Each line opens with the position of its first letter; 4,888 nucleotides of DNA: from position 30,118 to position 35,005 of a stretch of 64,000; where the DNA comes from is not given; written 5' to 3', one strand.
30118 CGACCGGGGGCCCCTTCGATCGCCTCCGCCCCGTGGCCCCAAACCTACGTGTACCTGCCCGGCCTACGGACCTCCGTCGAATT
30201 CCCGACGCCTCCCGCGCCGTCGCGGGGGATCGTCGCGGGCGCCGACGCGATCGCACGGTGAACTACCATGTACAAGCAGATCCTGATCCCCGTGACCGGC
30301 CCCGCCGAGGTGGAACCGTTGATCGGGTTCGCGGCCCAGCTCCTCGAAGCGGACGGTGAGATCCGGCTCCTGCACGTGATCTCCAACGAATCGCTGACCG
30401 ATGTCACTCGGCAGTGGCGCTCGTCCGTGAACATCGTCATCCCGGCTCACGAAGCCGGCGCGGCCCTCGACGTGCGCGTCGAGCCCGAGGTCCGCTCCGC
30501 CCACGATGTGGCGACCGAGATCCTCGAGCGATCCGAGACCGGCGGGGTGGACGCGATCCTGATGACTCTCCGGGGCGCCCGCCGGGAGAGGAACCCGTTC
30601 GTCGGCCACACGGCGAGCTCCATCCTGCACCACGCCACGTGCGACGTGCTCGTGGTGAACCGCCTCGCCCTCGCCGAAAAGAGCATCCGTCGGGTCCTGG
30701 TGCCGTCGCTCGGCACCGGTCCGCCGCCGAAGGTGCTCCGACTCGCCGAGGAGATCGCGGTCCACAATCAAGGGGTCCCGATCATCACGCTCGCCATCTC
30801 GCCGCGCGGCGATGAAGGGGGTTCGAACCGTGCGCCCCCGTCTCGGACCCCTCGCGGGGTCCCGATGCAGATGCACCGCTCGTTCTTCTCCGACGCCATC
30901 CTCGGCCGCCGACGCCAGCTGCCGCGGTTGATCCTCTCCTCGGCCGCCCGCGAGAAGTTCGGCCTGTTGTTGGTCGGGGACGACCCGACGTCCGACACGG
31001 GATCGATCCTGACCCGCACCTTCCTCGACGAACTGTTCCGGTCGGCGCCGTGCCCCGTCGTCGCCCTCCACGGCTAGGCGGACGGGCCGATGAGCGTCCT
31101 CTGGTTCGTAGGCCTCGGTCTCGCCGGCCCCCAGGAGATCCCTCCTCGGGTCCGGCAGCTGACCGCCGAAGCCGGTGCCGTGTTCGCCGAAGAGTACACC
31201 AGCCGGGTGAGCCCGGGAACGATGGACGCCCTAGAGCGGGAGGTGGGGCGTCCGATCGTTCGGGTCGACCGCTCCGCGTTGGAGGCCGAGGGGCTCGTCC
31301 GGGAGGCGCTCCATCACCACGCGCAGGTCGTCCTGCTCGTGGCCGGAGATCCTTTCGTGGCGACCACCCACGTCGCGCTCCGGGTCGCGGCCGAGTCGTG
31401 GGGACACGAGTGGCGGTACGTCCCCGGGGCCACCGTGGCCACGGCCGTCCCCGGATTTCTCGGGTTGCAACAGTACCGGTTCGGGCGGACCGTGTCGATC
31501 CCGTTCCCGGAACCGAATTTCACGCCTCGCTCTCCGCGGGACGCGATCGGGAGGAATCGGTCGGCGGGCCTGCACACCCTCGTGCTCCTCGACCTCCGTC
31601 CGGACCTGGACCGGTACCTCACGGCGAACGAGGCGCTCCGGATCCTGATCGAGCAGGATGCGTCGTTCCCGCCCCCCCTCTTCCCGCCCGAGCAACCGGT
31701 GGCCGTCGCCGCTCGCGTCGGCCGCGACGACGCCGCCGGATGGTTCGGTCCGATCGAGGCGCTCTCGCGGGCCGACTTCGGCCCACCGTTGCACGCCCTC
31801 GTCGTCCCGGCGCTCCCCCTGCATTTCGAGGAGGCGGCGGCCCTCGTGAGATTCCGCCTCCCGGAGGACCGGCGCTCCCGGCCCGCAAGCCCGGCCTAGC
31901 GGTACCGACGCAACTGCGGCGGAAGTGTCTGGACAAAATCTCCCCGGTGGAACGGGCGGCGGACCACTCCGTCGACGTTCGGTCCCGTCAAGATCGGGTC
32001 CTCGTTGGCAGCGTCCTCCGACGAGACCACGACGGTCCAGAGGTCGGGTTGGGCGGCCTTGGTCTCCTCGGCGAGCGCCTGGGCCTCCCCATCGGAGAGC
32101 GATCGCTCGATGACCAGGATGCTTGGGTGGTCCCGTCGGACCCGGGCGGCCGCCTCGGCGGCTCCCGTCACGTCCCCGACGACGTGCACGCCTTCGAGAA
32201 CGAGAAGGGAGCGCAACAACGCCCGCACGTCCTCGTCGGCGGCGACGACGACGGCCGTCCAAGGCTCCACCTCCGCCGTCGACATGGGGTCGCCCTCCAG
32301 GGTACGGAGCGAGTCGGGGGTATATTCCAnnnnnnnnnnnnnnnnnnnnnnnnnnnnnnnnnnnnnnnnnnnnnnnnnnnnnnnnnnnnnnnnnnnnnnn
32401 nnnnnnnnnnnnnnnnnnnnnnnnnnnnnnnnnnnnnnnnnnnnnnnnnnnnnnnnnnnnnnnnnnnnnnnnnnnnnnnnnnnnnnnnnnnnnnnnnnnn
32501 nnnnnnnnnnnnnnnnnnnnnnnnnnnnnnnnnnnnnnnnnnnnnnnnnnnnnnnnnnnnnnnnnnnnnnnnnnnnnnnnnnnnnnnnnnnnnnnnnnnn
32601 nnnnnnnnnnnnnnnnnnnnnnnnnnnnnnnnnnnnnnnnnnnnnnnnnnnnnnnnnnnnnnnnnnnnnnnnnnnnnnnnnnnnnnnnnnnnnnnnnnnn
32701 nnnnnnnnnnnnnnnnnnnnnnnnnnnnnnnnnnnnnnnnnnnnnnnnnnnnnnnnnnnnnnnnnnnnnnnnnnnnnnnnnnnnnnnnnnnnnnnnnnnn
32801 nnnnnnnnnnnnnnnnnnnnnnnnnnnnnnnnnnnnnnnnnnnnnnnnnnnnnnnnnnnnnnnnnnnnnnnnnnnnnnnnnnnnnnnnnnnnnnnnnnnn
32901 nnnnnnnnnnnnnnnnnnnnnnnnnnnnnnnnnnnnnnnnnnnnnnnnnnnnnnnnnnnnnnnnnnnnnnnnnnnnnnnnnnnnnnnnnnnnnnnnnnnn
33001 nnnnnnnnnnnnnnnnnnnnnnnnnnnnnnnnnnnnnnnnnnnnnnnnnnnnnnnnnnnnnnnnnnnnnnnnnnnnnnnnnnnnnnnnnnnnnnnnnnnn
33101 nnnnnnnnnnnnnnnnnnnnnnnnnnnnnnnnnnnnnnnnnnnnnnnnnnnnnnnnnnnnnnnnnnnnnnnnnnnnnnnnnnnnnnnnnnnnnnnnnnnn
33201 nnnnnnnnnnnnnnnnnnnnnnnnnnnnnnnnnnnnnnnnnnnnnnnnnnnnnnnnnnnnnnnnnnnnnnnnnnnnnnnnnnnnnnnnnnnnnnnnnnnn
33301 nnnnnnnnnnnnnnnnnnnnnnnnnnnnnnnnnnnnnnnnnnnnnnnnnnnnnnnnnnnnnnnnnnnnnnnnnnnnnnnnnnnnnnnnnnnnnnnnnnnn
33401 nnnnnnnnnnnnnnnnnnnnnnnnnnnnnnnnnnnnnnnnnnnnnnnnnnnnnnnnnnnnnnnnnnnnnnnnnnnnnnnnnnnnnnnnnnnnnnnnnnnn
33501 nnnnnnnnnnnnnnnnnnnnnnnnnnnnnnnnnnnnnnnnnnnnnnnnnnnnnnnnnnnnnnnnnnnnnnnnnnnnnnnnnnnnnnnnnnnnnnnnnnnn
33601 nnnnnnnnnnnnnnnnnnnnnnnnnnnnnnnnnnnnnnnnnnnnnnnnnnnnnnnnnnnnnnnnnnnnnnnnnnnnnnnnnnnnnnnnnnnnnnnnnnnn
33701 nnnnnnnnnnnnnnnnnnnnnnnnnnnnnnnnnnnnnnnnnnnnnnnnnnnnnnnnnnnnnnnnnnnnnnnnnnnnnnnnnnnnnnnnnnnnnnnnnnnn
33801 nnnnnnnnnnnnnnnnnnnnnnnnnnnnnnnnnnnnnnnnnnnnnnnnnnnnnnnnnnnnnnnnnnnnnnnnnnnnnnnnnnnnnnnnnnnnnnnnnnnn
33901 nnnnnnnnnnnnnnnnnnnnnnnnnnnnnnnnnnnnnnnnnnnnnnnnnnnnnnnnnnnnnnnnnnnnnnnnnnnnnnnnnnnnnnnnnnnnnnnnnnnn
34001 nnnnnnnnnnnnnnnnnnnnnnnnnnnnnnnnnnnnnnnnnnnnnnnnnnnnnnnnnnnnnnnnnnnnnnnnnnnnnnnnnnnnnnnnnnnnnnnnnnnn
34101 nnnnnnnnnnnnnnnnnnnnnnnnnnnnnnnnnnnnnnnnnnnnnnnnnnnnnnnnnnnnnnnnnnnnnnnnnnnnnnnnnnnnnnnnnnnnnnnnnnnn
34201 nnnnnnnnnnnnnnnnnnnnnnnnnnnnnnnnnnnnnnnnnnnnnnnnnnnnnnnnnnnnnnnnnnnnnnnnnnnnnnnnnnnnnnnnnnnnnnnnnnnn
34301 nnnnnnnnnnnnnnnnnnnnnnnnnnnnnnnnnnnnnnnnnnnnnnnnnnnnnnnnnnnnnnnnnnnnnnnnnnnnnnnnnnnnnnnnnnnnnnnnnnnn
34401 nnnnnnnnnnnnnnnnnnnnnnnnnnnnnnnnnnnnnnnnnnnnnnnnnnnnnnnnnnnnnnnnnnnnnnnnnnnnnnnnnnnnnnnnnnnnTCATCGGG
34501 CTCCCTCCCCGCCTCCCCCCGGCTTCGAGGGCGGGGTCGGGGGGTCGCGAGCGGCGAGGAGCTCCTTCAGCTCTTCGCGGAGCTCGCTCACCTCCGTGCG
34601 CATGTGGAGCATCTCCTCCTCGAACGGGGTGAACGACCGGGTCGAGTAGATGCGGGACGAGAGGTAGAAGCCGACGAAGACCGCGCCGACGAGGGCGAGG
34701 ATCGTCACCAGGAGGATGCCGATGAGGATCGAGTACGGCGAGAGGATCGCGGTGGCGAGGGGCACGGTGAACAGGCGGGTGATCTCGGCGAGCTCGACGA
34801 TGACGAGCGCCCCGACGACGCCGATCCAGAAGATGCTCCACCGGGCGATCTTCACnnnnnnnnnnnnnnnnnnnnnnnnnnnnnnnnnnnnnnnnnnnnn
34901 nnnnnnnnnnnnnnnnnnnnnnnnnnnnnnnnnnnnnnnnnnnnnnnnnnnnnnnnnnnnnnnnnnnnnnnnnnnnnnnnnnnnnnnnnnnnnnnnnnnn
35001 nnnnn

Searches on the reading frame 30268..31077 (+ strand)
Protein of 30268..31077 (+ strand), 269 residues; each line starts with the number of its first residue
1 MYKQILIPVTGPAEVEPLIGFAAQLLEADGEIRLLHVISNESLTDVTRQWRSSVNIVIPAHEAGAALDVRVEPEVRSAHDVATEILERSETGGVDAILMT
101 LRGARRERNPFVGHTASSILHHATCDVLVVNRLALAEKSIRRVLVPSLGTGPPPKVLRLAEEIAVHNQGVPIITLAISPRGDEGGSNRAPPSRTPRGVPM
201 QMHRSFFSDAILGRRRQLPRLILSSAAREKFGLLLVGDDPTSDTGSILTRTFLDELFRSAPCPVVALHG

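Call 54: search_protein_families(library=pfam, proteins=[window:30268-31077:+], max_evalue=0.001)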
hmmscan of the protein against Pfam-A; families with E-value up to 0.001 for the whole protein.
window:30268-31077:+ (269 aa): 1 family
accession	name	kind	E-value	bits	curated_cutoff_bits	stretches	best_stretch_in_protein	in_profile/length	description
PF00582.32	Usp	-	4.7e-20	73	24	1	1-130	1-140/141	Universal stress protein family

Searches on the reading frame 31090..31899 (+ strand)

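Call 54: search_protein_families(library=pfam, proteins=[window:31090-31899:+], max_evalue=0.001)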
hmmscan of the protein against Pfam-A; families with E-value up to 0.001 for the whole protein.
window:31090-31899:+ (269 aa): 1 family
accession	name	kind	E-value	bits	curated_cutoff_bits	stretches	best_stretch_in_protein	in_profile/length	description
PF00590.25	TP_methylase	-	8.4e-21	75.3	27.8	1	4-224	2-210/212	Tetrapyrrole (Corrin/Porphyrin) Methylases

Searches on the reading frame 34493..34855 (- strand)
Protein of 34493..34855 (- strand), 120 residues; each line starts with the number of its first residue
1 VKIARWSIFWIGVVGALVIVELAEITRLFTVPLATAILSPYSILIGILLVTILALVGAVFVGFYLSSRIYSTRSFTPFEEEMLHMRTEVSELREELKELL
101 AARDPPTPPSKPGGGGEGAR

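Call 54: search_protein_families(library=pfam, proteins=[window:34493-34855:-], max_evalue=0.001)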
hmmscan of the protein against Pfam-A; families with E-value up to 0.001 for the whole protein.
window:34493-34855:- (120 aa): 1 family
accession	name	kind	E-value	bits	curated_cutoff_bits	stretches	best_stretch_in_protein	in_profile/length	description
PF01169.24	GDT1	-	8.9e-05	23.2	27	1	14-69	4-58/75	Divalent cation/proton antiporter GDT1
